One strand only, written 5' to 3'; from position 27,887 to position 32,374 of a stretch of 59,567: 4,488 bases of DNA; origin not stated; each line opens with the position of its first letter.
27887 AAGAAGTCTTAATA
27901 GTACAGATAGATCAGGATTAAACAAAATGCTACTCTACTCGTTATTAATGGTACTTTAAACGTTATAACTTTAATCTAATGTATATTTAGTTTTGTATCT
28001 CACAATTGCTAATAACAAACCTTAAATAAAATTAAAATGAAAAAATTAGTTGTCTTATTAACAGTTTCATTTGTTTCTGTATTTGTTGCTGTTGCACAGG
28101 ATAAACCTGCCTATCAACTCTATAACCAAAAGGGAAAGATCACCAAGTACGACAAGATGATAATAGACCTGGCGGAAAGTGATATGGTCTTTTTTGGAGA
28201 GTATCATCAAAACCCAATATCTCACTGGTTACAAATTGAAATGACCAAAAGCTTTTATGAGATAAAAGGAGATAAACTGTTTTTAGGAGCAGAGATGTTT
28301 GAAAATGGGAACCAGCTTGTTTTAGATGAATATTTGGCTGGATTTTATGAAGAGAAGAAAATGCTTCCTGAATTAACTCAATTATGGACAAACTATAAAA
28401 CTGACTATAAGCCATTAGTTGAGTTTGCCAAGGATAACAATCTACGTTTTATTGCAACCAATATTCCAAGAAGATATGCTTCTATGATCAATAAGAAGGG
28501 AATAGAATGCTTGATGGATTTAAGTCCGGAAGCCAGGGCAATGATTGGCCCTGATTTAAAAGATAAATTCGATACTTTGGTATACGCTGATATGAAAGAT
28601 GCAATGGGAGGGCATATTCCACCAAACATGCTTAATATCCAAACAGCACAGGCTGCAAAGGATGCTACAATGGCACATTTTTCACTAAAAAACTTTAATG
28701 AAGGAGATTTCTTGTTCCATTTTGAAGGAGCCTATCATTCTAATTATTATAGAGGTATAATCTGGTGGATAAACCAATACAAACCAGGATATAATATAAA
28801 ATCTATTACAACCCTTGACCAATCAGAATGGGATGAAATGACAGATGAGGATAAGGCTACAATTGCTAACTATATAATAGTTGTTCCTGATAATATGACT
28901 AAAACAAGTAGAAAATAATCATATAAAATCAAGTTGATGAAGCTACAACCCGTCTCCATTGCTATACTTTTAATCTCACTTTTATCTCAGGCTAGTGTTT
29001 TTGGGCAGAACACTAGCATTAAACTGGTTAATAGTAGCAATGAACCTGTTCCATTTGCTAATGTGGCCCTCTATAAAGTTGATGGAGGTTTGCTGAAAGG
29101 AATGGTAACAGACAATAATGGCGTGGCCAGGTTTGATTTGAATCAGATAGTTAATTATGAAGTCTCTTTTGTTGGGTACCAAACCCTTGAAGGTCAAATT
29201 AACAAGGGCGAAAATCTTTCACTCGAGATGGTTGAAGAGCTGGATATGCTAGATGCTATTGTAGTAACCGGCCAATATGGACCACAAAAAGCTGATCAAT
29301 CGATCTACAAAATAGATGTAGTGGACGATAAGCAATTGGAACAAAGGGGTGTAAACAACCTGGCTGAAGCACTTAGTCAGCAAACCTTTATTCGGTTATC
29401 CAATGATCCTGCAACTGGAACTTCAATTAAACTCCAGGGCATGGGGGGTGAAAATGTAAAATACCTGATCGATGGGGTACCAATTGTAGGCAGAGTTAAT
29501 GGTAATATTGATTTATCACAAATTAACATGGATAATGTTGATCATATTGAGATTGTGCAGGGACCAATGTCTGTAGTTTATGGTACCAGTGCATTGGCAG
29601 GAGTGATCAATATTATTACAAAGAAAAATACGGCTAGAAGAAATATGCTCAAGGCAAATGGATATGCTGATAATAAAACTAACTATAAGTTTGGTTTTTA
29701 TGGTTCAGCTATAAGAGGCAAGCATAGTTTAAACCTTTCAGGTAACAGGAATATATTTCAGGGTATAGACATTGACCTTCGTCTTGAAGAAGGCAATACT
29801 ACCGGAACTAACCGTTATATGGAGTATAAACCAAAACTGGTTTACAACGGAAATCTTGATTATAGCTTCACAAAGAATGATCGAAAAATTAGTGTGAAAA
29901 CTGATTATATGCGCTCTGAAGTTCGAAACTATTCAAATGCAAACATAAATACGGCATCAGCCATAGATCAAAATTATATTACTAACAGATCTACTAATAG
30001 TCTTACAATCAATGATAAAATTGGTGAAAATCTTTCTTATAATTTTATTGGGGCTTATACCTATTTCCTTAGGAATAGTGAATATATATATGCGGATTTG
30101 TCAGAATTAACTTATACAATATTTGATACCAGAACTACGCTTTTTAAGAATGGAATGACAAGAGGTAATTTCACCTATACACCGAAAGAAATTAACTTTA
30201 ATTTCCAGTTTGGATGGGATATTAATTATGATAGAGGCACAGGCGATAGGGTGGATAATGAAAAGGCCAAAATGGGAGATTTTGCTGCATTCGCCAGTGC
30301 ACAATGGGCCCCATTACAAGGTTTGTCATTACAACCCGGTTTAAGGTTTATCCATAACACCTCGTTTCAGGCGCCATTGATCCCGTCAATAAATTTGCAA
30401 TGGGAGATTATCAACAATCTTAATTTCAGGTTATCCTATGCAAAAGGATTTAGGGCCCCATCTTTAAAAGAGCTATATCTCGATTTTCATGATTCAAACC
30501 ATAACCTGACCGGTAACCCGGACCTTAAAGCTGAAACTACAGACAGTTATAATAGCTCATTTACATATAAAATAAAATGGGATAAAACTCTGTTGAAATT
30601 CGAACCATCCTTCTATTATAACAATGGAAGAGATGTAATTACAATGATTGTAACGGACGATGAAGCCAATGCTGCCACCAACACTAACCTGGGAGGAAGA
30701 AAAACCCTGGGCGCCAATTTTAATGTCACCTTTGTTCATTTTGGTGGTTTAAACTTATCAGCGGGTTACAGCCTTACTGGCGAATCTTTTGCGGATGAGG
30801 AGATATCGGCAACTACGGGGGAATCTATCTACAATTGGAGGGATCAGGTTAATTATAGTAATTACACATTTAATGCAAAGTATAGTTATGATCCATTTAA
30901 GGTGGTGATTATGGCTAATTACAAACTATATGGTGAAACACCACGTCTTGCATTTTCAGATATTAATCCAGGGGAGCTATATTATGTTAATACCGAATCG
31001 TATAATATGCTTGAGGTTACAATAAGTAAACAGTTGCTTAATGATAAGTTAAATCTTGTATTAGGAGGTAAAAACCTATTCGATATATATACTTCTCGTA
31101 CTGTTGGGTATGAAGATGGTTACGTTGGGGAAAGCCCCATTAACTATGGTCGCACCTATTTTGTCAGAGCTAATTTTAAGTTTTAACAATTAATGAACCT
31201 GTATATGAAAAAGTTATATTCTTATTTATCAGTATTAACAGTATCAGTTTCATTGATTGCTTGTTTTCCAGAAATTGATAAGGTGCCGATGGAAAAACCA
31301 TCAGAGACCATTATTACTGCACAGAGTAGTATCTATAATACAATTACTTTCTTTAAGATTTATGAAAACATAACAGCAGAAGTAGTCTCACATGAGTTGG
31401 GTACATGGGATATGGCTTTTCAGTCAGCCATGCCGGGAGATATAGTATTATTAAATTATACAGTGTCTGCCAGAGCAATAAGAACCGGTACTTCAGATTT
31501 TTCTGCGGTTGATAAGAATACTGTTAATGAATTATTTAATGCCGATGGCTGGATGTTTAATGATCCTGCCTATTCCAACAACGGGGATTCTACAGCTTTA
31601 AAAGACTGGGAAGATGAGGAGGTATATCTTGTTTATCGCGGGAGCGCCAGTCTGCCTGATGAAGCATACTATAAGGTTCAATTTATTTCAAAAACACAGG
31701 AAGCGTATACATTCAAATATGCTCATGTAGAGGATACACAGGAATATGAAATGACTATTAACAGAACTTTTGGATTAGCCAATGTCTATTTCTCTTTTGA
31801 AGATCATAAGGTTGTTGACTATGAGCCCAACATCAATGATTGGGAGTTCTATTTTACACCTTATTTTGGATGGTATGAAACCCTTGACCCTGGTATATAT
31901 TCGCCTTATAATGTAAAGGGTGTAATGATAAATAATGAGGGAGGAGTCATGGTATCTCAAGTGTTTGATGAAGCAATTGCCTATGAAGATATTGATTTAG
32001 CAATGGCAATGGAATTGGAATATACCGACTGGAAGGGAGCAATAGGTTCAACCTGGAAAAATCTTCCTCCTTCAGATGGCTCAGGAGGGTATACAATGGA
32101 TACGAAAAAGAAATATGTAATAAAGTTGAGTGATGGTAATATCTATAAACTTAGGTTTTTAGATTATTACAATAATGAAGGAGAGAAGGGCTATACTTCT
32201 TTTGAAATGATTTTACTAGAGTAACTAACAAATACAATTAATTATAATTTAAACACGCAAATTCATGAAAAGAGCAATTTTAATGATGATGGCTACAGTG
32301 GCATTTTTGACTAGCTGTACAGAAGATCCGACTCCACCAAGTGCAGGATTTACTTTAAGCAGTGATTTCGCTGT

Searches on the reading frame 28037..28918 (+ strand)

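Call 21: search_protein_families(library=pfam, proteins=[window:28037-28918:+], max_evalue=0.00001)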
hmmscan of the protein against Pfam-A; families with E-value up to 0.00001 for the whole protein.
window:28037-28918:+ (293 aa): 1 family
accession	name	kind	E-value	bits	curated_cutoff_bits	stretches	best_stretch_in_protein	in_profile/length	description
PF04187.18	Cofac_haem_bdg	-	1.6e-50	172.5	27.7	1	42-245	2-213/213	Haem-binding uptake, Tiki superfamily, ChaN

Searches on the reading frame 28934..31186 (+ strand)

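Call 21: search_protein_families(library=pfam, proteins=[window:28934-31186:+], max_evalue=0.00001)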
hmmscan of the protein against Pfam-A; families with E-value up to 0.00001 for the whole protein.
window:28934-31186:+ (750 aa): 5 families
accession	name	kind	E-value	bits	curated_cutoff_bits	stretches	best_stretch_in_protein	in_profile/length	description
PF00593.30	TonB_dep_Rec_b-barrel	-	1.3e-26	95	27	1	304-715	15-436/436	TonB dependent receptor-like, beta-barrel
PF07715.20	Plug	-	1.1e-20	74.5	23.9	1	124-224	6-107/107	TonB-dependent Receptor Plug Domain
PF14905.12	OMP_b-brl_3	-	8.4e-14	51.9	27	1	307-734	13-393/408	Outer membrane protein beta-barrel family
PF13620.12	CarboxypepD_reg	-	1.8e-06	28.6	32.3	1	31-96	6-76/82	Carboxypeptidase regulatory-like domain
PF13715.12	CarbopepD_reg_2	-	6.7e-06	26.5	32.2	0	33-111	8-88/88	CarboxypepD_reg-like domain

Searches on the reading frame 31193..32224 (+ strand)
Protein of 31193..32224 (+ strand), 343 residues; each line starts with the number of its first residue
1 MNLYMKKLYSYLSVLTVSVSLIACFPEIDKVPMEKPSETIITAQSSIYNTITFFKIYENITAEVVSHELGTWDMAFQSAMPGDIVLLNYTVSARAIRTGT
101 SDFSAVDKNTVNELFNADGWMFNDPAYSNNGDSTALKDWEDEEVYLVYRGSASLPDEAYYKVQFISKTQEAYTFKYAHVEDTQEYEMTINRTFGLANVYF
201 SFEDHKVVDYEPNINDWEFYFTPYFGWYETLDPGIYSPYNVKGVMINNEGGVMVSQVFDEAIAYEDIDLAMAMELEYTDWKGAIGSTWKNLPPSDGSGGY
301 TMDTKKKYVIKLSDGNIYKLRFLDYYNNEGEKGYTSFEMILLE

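Call 22: search_protein_families(library=pfam, proteins=[window:31193-32224:+], max_evalue=0.00001)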
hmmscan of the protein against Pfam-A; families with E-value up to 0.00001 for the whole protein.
window:31193-32224:+ (343 aa): 1 family
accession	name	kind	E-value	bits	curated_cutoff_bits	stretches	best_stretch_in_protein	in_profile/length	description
PF14064.11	HmuY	-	6.2e-14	52.8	27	1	64-338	22-156/157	HmuY protein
